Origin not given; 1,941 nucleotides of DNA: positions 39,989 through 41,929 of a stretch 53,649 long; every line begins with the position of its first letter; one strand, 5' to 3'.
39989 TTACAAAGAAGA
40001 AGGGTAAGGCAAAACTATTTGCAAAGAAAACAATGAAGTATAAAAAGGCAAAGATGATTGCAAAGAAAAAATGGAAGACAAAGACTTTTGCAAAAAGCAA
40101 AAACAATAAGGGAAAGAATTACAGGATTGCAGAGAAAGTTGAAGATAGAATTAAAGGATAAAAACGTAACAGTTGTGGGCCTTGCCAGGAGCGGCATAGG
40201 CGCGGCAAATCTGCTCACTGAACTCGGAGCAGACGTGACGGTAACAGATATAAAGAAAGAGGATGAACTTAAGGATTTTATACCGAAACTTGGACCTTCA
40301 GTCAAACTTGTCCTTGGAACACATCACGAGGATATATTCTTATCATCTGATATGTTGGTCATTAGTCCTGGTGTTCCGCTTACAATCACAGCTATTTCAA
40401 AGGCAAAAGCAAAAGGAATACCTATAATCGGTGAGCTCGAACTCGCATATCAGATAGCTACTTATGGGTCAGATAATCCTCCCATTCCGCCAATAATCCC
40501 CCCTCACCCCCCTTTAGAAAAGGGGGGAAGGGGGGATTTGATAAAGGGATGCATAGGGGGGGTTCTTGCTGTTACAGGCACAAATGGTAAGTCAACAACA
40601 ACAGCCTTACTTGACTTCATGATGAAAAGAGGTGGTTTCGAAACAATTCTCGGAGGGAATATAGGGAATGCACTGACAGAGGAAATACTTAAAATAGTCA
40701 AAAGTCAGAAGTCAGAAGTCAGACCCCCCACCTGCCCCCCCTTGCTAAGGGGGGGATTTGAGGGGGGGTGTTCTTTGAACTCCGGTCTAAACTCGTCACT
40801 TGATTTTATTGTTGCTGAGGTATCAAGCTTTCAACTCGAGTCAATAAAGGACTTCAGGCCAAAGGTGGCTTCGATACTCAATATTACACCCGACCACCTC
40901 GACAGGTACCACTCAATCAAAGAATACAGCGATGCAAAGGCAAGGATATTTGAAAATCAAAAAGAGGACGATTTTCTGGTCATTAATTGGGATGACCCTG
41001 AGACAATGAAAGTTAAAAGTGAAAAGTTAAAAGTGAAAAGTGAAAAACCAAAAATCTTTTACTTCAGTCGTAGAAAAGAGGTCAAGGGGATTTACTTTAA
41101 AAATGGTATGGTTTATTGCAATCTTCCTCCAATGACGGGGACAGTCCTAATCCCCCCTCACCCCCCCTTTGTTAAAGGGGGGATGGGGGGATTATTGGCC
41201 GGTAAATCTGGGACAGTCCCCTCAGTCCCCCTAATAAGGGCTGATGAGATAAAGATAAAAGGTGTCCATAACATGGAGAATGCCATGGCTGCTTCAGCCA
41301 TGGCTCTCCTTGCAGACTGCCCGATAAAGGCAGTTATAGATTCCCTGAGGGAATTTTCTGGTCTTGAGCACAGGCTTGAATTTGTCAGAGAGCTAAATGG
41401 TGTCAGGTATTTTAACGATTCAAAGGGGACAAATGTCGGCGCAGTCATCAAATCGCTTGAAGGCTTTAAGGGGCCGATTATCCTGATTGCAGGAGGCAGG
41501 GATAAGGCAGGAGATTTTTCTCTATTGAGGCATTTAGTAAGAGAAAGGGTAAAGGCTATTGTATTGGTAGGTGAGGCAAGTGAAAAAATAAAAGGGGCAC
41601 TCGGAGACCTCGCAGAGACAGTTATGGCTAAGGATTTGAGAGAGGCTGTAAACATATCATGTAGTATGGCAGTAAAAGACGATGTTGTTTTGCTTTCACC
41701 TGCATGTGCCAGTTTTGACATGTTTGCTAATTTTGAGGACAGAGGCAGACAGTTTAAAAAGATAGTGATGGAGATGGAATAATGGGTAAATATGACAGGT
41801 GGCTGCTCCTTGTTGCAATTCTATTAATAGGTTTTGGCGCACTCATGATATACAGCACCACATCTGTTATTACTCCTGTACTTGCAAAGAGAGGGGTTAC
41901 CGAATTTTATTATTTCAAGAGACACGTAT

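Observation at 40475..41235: MurD carries five separate repeat inserts, about 110 extra residues, and is still an intact ORF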

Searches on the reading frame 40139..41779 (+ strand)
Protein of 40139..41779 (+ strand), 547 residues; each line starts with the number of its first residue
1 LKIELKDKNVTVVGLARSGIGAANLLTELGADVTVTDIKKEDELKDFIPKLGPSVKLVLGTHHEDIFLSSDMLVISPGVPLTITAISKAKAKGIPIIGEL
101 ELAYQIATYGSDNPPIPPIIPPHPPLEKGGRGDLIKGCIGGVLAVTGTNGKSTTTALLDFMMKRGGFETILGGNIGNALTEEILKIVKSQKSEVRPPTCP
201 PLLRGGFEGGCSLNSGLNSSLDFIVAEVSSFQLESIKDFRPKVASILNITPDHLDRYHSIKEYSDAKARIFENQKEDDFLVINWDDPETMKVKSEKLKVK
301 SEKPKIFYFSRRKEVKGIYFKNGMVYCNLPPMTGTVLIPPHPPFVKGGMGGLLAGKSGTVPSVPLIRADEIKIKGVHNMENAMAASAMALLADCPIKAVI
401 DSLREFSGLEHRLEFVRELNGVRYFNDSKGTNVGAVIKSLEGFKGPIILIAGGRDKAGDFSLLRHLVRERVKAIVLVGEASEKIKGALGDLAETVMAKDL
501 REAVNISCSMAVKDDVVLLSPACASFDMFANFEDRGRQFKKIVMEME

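Call 5: search_protein_families(library=pfam, proteins=[window:40139-41779:+], max_evalue=0.01)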
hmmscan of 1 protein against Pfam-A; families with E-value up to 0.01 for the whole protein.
window:40139-41779:+ (547 aa): 4 families
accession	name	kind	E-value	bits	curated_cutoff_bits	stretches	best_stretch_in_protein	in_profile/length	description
PF08245.18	Mur_ligase_M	-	1.2e-26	94.3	24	1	145-313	1-149/200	Mur ligase middle domain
PF21799.2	MurD-like_N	-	3.3e-16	59.8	27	1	8-98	1-88/88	Mur ligase MurD-like, N-terminal domain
PF02875.26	Mur_ligase_C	-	2.7e-13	51.3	28.4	1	411-523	1-127/127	Mur ligase, glutamate ligase domain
PF01262.27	AlaDh_PNT_C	-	1.6e-05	24.9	23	0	7-41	28-62/214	Alanine dehydrogenase/PNT, C-terminal domain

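Call 9: search_solved_structures(query=window:40139-41779:+, max_evalue=0.001, show_alignments=3)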
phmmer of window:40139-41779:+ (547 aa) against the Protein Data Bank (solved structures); distinct sequences matched with E-value up to 0.001: 39.
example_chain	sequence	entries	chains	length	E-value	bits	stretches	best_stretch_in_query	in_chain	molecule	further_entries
7sir_A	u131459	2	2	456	8.3e-66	226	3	365-543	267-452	UDP-N-acetylmuramoylalanine--D-glutamate ligase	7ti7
3lk7_A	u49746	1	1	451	1.3e-65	225.4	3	365-539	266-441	UDP-N-acetylmuramoylalanine--D-glutamate ligase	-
7sy9_A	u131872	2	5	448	7.3e-61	209.7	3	365-546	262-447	UDP-N-acetylmuramoylalanine--D-glutamate ligase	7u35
8dp2_A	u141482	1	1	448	7.6e-61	209.7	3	365-546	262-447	UDP-N-acetylmuramoylalanine--D-glutamate ligase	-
2jff_A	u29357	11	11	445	4.1e-56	194.1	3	365-546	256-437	UDP-N-ACETYLMURAMOYLALANINE--D-GLUTAMATE LIGASE | UDP-N-ACETYLMURAMOYL-ALANINE-D-GLUTAMATE LIGASE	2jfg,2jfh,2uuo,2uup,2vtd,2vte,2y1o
8v8w_A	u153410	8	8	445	4.1e-56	194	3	365-546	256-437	UDP-N-acetylmuramoylalanine--D-glutamate ligase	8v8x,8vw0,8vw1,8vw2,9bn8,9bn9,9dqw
1e0d_A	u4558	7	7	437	4.2e-56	194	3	365-546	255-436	UDP-N-ACETYLMURAMOYLALANINE--D-GLUTAMATE LIGASE | UDP-N-ACETYLMURAMOYL-L-ALANINE:D-GLUTAMATE LIGASE | UDP-N-ACETYLMURAMOYL-L-ALANINE/:D-GLUTAMATE LIGASE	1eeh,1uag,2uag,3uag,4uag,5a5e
5a5f_A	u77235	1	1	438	4.3e-56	194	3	365-546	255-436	UDP-N-ACETYLMURAMOYLALANINE--D-GLUTAMATE LIGASE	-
2wjp_A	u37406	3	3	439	4.4e-56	194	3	365-546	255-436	UDP-N-ACETYLMURAMOYLALANINE--D-GLUTAMATE LIGASE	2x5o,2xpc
8v8y_A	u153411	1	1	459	4.7e-56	193.9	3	365-546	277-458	UDP-N-acetylmuramoylalanine--D-glutamate ligase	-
4buc_A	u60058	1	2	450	1.3e-37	133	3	379-543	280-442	UDP-N-ACETYLMURAMOYLALANINE--D-GLUTAMATE LIGASE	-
6vr7_A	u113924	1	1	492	3.7e-11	45.7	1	4-79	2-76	Mur ligase middle domain protein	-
9ir5_A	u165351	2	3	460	3.6e-09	39.2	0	370-428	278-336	UDP-N-acetylmuramate--L-alanine ligase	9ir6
4cvk_A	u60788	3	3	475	3.7e-09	39.1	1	370-465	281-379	UDP-N-acetylmuramoyl-tripeptide--D-alanyl-D-alanine ligase | UDP-N-ACETYLMURAMOYL-TRIPEPTIDE--D-ALANYL-D- ALANINE LIGASE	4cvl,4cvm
8f5d_A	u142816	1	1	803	1.9e-08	36.8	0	142-289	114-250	Multifunctional fusion protein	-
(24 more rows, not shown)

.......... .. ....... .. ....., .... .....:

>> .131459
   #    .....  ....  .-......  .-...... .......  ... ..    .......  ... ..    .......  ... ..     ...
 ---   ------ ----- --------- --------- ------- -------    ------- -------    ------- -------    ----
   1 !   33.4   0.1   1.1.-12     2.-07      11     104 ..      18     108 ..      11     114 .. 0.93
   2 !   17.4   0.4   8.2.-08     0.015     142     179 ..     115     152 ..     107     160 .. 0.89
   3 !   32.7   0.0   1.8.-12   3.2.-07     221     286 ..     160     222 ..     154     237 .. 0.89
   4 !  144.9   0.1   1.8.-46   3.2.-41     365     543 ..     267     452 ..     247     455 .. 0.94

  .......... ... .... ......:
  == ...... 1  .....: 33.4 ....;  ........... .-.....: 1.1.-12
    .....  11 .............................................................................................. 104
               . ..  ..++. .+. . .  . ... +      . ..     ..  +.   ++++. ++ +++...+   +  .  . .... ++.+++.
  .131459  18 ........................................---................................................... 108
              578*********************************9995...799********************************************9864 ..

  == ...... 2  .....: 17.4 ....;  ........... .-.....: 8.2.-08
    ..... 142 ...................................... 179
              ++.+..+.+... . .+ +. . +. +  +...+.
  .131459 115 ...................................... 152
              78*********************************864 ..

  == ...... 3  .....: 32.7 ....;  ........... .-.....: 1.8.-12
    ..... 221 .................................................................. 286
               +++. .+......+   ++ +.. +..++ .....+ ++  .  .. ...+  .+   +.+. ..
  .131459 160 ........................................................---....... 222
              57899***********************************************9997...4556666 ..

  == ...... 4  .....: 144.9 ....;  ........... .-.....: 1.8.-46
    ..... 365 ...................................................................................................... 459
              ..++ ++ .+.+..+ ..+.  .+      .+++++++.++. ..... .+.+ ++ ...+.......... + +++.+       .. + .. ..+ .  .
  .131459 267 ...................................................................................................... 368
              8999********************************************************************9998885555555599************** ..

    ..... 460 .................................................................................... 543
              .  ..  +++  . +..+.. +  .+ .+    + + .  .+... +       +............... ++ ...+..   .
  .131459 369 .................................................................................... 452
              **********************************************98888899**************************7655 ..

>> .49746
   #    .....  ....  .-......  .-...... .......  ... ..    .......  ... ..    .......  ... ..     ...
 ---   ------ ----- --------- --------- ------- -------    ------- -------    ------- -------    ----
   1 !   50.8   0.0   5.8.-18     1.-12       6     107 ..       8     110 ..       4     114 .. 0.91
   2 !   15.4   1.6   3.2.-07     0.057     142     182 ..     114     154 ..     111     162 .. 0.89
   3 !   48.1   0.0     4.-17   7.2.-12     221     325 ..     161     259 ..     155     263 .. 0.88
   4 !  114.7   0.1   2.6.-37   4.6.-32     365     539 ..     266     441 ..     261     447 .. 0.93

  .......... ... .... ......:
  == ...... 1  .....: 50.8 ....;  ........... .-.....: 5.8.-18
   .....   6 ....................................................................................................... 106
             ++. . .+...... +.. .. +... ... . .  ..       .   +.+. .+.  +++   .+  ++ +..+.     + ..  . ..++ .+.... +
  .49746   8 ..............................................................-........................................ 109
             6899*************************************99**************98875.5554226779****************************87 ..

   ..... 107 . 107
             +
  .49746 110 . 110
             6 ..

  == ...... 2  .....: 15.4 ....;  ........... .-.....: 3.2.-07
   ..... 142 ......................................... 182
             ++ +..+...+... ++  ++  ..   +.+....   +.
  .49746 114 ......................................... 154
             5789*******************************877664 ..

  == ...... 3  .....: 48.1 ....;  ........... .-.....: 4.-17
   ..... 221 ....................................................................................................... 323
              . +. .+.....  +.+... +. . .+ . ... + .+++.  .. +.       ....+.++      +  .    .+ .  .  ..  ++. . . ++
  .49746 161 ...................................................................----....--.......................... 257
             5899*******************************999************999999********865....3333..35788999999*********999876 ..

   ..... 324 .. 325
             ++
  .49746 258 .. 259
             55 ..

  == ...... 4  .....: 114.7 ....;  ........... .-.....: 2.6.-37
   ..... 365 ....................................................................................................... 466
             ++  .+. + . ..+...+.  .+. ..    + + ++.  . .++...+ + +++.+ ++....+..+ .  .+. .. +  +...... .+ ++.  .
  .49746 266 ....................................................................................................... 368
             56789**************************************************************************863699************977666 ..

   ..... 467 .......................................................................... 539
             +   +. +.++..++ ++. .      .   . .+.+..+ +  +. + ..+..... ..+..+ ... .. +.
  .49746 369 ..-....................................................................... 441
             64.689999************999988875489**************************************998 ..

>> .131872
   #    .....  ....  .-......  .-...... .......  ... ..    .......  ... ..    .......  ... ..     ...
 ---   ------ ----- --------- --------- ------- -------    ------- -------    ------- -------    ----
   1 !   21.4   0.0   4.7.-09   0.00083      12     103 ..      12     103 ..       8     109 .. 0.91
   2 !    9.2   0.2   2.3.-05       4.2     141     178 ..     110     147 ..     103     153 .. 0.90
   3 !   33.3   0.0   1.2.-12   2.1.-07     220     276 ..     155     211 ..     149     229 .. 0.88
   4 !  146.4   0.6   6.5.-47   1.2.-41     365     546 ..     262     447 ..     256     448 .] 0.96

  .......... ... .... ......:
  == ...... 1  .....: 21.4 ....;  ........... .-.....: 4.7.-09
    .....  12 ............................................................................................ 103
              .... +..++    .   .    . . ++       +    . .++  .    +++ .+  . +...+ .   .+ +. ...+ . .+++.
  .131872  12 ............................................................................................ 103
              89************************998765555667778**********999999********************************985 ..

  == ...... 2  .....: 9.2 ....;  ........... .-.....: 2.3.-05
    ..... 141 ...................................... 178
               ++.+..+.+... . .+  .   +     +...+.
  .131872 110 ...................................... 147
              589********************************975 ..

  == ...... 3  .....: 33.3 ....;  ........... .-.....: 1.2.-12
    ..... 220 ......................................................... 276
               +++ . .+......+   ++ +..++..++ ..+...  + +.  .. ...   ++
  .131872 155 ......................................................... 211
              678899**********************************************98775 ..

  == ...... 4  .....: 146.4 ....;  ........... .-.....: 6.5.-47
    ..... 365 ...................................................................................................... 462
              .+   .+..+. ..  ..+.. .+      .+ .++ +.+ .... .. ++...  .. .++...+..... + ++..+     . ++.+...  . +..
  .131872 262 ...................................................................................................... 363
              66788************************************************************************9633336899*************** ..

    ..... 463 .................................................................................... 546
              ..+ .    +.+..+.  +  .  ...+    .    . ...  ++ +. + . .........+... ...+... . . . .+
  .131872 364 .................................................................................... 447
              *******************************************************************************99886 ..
